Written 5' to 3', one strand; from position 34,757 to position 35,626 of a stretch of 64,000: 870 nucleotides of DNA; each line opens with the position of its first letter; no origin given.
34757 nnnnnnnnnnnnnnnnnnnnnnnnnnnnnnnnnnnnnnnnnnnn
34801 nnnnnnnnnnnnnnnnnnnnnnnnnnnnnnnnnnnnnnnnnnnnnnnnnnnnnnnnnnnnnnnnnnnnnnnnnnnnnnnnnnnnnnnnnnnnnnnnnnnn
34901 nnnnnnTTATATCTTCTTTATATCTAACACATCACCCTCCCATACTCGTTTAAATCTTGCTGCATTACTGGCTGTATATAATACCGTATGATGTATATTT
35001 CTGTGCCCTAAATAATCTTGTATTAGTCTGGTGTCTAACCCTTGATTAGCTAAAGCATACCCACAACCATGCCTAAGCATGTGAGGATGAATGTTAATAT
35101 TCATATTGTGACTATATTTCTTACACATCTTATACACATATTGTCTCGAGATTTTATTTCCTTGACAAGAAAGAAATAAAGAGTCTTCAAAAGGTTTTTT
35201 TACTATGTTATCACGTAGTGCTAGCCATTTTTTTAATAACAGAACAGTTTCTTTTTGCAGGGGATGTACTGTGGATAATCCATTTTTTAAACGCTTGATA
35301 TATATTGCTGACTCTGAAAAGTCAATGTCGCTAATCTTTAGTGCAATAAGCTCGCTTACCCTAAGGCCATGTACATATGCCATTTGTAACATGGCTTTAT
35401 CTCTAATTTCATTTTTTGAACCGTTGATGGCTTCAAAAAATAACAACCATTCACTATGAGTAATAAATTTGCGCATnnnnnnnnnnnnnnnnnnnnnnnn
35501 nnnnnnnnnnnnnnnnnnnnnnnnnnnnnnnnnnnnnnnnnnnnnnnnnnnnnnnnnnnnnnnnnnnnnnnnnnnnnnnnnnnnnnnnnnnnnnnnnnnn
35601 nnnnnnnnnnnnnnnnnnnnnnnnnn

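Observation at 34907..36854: Divergent pair of FimB/FimE-like recombinases separated by a 750-bp AT-rich regulatory region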

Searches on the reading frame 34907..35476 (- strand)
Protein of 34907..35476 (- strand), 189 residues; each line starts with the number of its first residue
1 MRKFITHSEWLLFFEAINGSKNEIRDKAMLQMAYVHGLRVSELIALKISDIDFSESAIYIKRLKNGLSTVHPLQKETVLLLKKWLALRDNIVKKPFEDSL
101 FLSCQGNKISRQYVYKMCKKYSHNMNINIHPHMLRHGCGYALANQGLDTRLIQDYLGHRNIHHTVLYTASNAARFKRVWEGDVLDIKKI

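Call 4: search_protein_families(library=pfam, proteins=[window:34907-35476:-])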
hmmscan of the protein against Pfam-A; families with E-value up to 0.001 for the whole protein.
window:34907-35476:- (189 aa): 1 family
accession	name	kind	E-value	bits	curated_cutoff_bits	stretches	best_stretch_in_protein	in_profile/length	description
PF00589.27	Phage_integrase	-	7.4e-46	156.5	27.1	1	3-173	1-171/172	Phage integrase family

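Call 43: find_related_loci(query=window:34907-35476:-, collection=genome_contigs, flank=4000)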
Query window:34907-35476:- (189 aa) in genome_contigs; peptide patterns used: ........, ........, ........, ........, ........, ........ (x = any residue, [..] = any of these).
296 stretches matched a pattern; 177 encode a relative of the query (tblastn E <= 1e-3); the best 80 are kept; 80 distinct loci.
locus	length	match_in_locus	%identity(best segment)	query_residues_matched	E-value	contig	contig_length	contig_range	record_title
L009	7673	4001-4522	38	1-168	2e-25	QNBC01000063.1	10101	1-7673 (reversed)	MAG: candidate division TA06 bacterium isolate B35_G9 B35_Guay9_scaffold_08278, whole genome shotgun sequence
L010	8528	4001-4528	35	1-168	4e-25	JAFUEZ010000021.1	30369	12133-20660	MAG: Bacilli bacterium isolate RGIG4434 Roe_deer_Omasum-3__c165048, whole genome shotgun sequence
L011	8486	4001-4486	34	24-181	9e-24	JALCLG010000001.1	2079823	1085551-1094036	MAG: Bacilli bacterium isolate UW_DM_BACIL1_1 Ga0455824_0001, whole genome shotgun sequence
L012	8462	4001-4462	33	25-180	3e-23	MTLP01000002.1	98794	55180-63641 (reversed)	MAG: Thermococcus sp. JdFR-02 JGI24019J35510_1000074, whole genome shotgun sequence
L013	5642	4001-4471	31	25-180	3e-23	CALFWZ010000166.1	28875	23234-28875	MAG: uncultured Saprospiraceae bacterium isolate L1_Bin_Bin_172_1 genome assembly, contig: c_000000853051, whole genome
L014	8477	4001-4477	38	25-181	4e-23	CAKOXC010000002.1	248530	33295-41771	MAG: uncultured Bacilli bacterium isolate REFINED_METABAT215_TOP10_CONTIGS_1500_ASSEMBLY_K77_MERGED__Hadza_MoBio_hadza-E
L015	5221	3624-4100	38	25-181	5e-23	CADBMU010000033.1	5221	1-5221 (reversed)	MAG: uncultured Erysipelotrichaceae bacterium isolate RUG14121 genome assembly, contig: RUG14121_asm_33, whole genome sh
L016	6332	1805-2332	36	1-168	8e-23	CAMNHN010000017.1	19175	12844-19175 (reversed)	MAG: uncultured Mollicutes bacterium isolate SRR873596_bin.132_metaWRAP_v1.3_MAG genome assembly, contig: NODE.6412_leng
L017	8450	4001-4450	36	21-168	7e-23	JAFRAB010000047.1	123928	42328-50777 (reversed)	MAG: Erysipelotrichaceae bacterium isolate RGIG2307 Goat_Duodenum.Co__c1376001, whole genome shotgun sequence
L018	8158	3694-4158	35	24-178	1e-22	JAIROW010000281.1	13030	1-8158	MAG: Prevotellaceae bacterium isolate Cf509_bin1 k119_2258682, whole genome shotgun sequence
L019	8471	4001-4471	34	24-179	7e-24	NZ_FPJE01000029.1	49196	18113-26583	Sinomicrobium oceani strain CGMCC 1.12145, whole genome shotgun sequence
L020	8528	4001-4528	33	3-180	2e-22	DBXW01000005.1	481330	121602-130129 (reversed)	MAG TPA_asm: Elusimicrobia bacterium UBA1202 UBA1202_contig_1947, whole genome shotgun sequence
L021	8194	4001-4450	36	21-168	2e-22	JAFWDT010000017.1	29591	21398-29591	MAG: Erysipelotrichaceae bacterium isolate RGIG5647 Sheep_Duodenum-3__c926, whole genome shotgun sequence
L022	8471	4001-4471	36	25-179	4e-22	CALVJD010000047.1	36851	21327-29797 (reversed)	MAG: uncultured Bacilli bacterium isolate E05__bin274 genome assembly, contig: E05__k127_3907006, whole genome shotgun s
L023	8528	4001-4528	33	3-180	6e-22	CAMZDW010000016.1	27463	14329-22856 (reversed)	MAG TPA_asm: uncultured Elusimicrobium sp. isolate SRR10912534_bin.75_metaWRAP_v1.3_MAG genome assembly, contig: ERZ1421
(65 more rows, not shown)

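Call 45: find_homologous_proteins(query=window:34907-35476:-, max_evalue=1e-40)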
Query window:34907-35476:- (189 aa): 2397 proteins with E <= 1e-40 among 8000 candidates; the best 120 are listed.
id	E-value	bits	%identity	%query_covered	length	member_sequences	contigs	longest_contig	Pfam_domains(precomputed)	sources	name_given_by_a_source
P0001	1.4e-122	424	99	100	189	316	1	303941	PF00589.28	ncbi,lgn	ncbi:TPA: tyrosine-type DNA invertase IpuB [Escherichia coli]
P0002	3.6e-114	397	100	94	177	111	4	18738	PF00589.28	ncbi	ncbi:tyrosine-type DNA invertase IpuB, partial [Escherichia coli]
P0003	1.1e-102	359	92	100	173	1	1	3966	PF00589.28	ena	-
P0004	2.4e-101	355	82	98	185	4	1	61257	PF00589.28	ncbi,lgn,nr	ncbi:tyrosine-type recombinase/integrase [Salmonella enterica subsp. diarizonae serovar 47:k:z53:[z8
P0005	1.6e-97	343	79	98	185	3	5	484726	PF00589.28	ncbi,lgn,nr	ncbi:integrase [Salmonella enterica subsp. diarizonae]|nr:integrase [Salmonella enterica subsp. diar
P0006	1.6e-95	336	79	97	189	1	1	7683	PF00589.28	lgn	-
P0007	2.5e-83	296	87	76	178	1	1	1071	PF00589.28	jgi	-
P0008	3.9e-80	286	68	99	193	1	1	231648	PF00589.28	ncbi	ncbi:tyrosine-type DNA invertase [Escherichia coli]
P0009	2.0e-79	284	69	95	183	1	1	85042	PF00589.28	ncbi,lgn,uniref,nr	ncbi:tyrosine-type DNA invertase [Hafnia alvei]|uniref:tyrosine-type DNA invertase n=1 Tax=Hafnia al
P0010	3.5e-79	283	68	95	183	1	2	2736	PF00589.28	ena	-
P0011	5.1e-79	282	66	95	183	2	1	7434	PF00589.28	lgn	-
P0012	2.2e-78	280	68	95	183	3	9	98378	PF00589.28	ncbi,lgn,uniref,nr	ncbi:tyrosine-type recombinase/integrase (plasmid) [Enterobacter hormaechei]|uniref:tyrosine-type re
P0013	1.4e-77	278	68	95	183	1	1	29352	PF00589.28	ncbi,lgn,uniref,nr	ncbi:type 1 fimbriae regulatory protein [Escherichia coli]|uniref:tyrosine-type recombinase/integras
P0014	3.3e-77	276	64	96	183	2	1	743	PF00589.28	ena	-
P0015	6.0e-77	276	64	96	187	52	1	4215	PF00589.28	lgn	-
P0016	6.3e-77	275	69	95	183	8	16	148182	PF00589.28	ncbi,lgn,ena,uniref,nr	ncbi:tyrosine-type recombinase/integrase [Escherichia coli]|uniref:tyrosine-type recombinase/integra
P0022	8.2e-75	269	65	97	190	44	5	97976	PF00589.28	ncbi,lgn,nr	ncbi:tyrosine-type recombinase/integrase [Salmonella enterica]|nr:tyrosine-type recombinase/integras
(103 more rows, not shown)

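Call 46: find_encoding_contigs(protein=P0005, flank=6000, max_places=2)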
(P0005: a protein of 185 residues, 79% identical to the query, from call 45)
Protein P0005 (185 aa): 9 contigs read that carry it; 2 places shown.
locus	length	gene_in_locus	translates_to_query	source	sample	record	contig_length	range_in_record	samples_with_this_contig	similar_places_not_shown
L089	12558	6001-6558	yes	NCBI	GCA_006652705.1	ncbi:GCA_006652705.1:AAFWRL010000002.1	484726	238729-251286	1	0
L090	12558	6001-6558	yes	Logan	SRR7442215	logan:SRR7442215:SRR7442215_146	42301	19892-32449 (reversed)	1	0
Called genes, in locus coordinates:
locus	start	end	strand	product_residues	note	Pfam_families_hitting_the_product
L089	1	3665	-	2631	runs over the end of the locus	PF13018:ESPR, PF27417:BigA_3rd, PF12951:PATR (faint), PF27417:BigA_3rd (weak), PF18883:AC_1, PF03797:Autotransporter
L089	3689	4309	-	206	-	PF00196:GerE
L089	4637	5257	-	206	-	PF00589:Phage_integrase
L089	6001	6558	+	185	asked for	PF00589:Phage_integrase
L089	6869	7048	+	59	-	-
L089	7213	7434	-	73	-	-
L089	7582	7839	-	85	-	PF05717:TnpB_IS66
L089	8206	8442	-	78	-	-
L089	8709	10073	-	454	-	PF02321:OEP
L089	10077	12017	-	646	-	PF00005:ABC_tran, PF12704:MacB_PCD, PF02687:FtsX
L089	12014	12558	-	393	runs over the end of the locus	PF25919:BSH_CusB (faint), PF00364:Biotin_lipoyl (faint), PF25917:BSH_RND, PF25973:BSH_CzcB (weak), PF25881:HH_YBHG (weak), PF25885:HH_EMRA (weak), PF25876:HH_MFP_RND (weak), PF25967:RND-MFP_C, +2 more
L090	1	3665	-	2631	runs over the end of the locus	PF13018:ESPR, PF27417:BigA_3rd, PF12951:PATR (faint), PF27417:BigA_3rd (weak), PF18883:AC_1, PF03797:Autotransporter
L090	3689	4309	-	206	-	PF00196:GerE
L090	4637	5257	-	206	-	PF00589:Phage_integrase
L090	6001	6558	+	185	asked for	PF00589:Phage_integrase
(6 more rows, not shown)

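Call 47: find_encoding_contigs(protein=P0004, flank=6000, max_places=2)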
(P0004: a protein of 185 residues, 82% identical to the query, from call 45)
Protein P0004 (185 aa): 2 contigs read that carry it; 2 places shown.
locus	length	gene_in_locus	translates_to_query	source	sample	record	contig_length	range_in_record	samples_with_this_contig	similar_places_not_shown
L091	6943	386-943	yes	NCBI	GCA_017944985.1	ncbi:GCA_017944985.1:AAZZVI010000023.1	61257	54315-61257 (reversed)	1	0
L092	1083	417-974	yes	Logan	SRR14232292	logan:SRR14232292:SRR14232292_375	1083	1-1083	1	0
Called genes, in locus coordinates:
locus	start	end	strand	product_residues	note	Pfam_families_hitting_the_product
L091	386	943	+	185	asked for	PF00589:Phage_integrase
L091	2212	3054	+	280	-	PF12833:HTH_18, PF00165:HTH_AraC (weak)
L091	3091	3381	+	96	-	PF03333:PapB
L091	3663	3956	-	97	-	PF00196:GerE (weak)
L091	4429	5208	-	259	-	PF19413:YaiO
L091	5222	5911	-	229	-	PF25084:LbH_EIF2B, PF00132:Hexapep (weak), PF25087:GMPPB_C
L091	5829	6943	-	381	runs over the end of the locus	PF00535:Glycos_transf_2, PF13641:Glyco_tranf_2_3, PF13632:Glyco_trans_2_3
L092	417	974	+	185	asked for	PF00589:Phage_integrase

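Call 49: find_encoding_contigs(protein=P0008, flank=5000, max_places=1)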
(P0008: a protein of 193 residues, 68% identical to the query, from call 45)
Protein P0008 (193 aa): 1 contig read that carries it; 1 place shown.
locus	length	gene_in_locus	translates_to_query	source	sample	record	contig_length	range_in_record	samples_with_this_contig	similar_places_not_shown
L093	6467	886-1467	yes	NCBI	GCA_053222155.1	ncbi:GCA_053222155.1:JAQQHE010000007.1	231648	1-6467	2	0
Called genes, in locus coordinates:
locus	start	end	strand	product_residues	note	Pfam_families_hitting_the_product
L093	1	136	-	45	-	PF00589:Phage_integrase (weak)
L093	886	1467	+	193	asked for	PF00589:Phage_integrase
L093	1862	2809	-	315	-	PF00126:HTH_1, PF03466:LysR_substrate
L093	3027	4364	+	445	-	PF02447:GntP_permease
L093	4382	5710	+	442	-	PF00291:PALP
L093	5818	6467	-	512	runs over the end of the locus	PF06609:TRI12 (weak), PF07690:MFS_1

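Call 50: find_encoding_contigs(protein=P0009, flank=5000, max_places=1)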
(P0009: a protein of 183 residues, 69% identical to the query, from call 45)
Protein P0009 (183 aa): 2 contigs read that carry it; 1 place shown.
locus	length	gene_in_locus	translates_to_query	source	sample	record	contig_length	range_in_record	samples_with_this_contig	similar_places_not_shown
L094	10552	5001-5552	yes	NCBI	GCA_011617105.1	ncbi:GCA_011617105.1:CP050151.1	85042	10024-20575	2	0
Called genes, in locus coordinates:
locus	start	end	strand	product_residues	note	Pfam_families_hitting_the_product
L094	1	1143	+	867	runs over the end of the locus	PF13954:PapC_N, PF00577:Usher, PF13953:PapC_C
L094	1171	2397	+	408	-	-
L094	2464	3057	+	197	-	PF00196:GerE (weak)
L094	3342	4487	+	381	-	-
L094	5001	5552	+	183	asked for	PF00589:Phage_integrase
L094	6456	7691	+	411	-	PF01507:PAPS_reduct, PF11922:DUF3440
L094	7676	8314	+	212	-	-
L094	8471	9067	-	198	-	PF11140:DUF2913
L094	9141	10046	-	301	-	-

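Call 51: find_encoding_contigs(protein=P0006, flank=5000, max_places=1)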
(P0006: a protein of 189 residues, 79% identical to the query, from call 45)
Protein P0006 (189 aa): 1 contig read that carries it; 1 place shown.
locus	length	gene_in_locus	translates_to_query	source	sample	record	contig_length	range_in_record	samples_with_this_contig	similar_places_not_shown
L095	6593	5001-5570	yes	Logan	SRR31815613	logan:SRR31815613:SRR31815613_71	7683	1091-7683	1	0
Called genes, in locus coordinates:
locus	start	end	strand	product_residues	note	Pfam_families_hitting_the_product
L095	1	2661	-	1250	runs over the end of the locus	?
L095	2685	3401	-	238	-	PF00196:GerE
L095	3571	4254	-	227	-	PF00589:Phage_integrase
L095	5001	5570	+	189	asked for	PF00589:Phage_integrase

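Call 63: find_encoding_contigs(protein=P0013, flank=7000, max_places=1)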
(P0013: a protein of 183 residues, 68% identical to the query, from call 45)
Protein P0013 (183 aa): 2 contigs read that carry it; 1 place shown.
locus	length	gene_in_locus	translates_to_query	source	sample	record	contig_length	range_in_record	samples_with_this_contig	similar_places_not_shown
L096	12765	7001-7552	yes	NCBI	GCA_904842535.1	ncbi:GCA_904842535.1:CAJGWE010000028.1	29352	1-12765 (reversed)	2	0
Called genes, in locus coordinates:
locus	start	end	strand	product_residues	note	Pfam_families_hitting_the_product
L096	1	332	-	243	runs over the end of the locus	PF00345:PapD_N, PF02753:PapD_C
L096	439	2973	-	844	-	PF13954:PapC_N, PF00577:Usher, PF13953:PapC_C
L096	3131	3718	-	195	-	-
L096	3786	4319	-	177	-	PF00419:Fimbrial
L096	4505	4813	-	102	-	PF03333:PapB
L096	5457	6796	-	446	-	PF05225:HTH_psq (faint), PF13518:HTH_28 (weak), PF01527:HTH_Tnp_1 (weak), PF13518:HTH_28 (weak), PF13276:HTH_21, PF00665:rve, PF13683:rve_3, PF13333:rve_2, +2 more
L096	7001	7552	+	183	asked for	PF00589:Phage_integrase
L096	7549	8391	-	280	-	PF00165:HTH_AraC (weak), PF12833:HTH_18, PF00165:HTH_AraC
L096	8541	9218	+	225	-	PF00589:Phage_integrase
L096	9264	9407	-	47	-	-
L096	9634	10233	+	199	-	PF00196:GerE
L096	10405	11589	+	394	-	PF21129:TibC_1st, PF01075:Glyco_transf_9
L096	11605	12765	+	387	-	?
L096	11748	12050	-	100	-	-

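Call 64: find_encoding_contigs(protein=P0016, flank=7000, max_places=1)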
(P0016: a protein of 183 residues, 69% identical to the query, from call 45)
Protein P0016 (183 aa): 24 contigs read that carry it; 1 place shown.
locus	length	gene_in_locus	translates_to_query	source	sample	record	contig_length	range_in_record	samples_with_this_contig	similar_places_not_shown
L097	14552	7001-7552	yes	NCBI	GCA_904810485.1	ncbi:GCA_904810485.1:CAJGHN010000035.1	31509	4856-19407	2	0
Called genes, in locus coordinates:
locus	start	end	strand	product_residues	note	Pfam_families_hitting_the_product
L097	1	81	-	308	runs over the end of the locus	PF06924:DUF1281, PF18406:DUF1281_C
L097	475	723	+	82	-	PF06183:DinI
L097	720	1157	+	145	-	PF00717:Peptidase_S24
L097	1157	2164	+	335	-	PF00817:IMS, PF11798:IMS_HHH (faint), PF11799:IMS_C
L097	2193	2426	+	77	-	PF13438:DUF4113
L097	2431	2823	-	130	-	PF10784:Plasmid_stab_B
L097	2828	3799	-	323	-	PF06406:StbA_N, PF21523:ParM_N, PF21522:MreB-like_C (weak)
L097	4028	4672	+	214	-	PF00448:SRP54, PF01656:CbiA, PF02374:ArsA_ATPase (faint), PF07015:VirC1 (weak), PF09140:MipZ (weak), PF10609:ParA (weak), PF13614:AAA_31 (weak)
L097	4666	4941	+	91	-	-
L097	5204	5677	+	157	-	-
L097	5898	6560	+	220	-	PF01695:IstB_IS21, PF00308:Bac_DnaA (weak)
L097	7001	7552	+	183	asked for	PF00589:Phage_integrase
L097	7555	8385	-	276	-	PF12833:HTH_18, PF00165:HTH_AraC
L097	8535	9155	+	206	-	PF00589:Phage_integrase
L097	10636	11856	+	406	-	PF21129:TibC_1st, PF01075:Glyco_transf_9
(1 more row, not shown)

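Call 65: find_encoding_contigs(protein=P0022, flank=7000, max_places=1)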
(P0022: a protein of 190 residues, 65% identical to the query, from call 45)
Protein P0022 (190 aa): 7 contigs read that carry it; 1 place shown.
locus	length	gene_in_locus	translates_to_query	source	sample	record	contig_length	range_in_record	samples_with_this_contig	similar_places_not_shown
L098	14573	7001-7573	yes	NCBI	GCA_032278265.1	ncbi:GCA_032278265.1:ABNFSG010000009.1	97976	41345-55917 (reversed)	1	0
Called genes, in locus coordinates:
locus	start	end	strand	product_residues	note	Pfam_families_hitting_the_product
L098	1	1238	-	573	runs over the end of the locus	PF00665:rve, PF22483:Mu-transpos_C_2, PF01695:IstB_IS21, PF00308:Bac_DnaA, PF00004:AAA (weak)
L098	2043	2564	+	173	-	-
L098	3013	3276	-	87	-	-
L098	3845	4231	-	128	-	-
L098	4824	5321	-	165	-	-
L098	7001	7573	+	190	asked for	PF00589:Phage_integrase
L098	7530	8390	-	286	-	PF00165:HTH_AraC, PF12833:HTH_18, PF00165:HTH_AraC (weak)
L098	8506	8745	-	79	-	-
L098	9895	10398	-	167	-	PF07180:CaiF_GrlA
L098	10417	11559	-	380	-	PF01346:FKBP_N, PF00254:FKBP_C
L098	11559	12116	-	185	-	-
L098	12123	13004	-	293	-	PF08238:Sel1 (faint)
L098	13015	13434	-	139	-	PF27278:YuaE (weak)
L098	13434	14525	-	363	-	PF00419:Fimbrial (weak)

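Call 73: find_encoding_contigs(protein=P0002, flank=3000, max_places=4)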
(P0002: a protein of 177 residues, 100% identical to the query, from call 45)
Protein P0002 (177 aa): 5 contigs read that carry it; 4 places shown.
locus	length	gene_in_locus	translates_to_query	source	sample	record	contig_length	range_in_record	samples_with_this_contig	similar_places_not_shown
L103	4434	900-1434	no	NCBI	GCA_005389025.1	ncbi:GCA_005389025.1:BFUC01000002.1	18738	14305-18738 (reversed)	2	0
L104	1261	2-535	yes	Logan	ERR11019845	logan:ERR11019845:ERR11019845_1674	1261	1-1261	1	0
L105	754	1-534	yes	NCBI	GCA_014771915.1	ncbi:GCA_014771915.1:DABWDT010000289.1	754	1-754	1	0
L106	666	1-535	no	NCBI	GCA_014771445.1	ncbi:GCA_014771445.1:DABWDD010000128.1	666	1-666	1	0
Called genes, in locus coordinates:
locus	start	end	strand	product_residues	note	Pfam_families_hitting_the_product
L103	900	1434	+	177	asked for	PF00589:Phage_integrase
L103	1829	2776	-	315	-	PF00126:HTH_1, PF03466:LysR_substrate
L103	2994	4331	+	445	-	PF02447:GntP_permease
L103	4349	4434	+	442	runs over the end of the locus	PF00291:PALP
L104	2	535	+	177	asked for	PF00589:Phage_integrase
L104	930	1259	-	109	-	?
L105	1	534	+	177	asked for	PF00589:Phage_integrase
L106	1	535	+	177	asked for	PF00589:Phage_integrase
